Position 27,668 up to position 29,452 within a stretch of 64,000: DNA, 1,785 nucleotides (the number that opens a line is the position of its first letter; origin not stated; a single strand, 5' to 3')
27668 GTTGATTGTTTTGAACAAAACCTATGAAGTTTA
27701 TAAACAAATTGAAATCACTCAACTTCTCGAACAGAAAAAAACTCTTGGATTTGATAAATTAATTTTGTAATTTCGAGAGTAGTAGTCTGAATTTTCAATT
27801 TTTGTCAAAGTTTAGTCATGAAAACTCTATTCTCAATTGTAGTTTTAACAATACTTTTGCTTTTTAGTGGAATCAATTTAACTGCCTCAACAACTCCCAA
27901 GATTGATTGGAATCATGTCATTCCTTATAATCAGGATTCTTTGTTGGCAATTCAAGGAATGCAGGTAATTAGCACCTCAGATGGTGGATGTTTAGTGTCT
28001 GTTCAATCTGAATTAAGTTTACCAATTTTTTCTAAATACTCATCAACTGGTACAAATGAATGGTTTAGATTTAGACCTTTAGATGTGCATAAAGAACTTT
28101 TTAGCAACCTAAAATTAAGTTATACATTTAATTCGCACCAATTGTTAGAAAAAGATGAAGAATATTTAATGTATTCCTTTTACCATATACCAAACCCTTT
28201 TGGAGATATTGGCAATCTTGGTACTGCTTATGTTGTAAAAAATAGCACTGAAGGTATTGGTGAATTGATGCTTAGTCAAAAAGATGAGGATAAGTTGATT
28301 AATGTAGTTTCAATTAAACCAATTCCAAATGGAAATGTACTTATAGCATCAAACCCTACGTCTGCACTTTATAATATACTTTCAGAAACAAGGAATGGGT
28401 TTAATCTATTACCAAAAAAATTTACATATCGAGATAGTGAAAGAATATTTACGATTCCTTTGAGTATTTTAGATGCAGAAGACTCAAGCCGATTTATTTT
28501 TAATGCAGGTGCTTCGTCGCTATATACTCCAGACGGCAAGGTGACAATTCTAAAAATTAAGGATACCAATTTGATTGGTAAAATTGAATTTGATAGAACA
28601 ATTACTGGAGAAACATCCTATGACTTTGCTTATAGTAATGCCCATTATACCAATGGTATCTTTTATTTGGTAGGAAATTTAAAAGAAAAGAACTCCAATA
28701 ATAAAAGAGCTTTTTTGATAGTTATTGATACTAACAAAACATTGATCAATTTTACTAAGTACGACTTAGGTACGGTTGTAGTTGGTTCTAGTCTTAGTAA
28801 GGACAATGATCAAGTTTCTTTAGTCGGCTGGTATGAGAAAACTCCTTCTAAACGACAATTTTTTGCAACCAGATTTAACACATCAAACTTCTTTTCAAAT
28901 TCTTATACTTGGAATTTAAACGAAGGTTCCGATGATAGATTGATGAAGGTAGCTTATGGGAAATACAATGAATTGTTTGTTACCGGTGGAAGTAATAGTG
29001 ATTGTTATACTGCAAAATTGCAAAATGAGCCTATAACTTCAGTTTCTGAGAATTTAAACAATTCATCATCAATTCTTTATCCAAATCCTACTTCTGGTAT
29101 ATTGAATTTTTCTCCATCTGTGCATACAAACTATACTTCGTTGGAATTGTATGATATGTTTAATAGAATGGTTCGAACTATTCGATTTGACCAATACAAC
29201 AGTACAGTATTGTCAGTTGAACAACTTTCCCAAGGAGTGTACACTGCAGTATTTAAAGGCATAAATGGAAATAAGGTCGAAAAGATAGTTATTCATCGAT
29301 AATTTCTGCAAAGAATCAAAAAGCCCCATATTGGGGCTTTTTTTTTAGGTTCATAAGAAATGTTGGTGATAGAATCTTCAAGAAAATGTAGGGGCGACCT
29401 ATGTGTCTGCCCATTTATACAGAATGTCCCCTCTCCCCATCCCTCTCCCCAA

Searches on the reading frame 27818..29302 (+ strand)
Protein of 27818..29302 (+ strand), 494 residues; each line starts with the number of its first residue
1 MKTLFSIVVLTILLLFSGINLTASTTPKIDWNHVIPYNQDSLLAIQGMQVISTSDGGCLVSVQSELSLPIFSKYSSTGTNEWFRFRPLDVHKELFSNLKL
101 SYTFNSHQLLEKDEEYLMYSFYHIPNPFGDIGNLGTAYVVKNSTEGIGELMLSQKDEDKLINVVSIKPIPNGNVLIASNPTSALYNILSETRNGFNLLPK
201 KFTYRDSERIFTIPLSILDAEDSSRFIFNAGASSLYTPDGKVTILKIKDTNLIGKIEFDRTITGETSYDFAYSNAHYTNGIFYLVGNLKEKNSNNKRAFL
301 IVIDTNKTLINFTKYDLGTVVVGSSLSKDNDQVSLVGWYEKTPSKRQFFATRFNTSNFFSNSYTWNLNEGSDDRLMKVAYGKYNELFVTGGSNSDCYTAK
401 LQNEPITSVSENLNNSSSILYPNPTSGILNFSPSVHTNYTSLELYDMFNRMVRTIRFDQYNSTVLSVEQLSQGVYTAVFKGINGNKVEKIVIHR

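Call 14: search_protein_families(library=pfam, proteins=[window:27818-29302:+], max_evalue=0.0001)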
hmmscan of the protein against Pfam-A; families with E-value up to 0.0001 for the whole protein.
window:27818-29302:+ (494 aa): 1 family
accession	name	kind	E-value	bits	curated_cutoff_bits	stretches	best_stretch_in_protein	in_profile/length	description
PF18962.6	Por_Secre_tail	-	4.3e-09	37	27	1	420-492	1-75/75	Secretion system C-terminal sorting domain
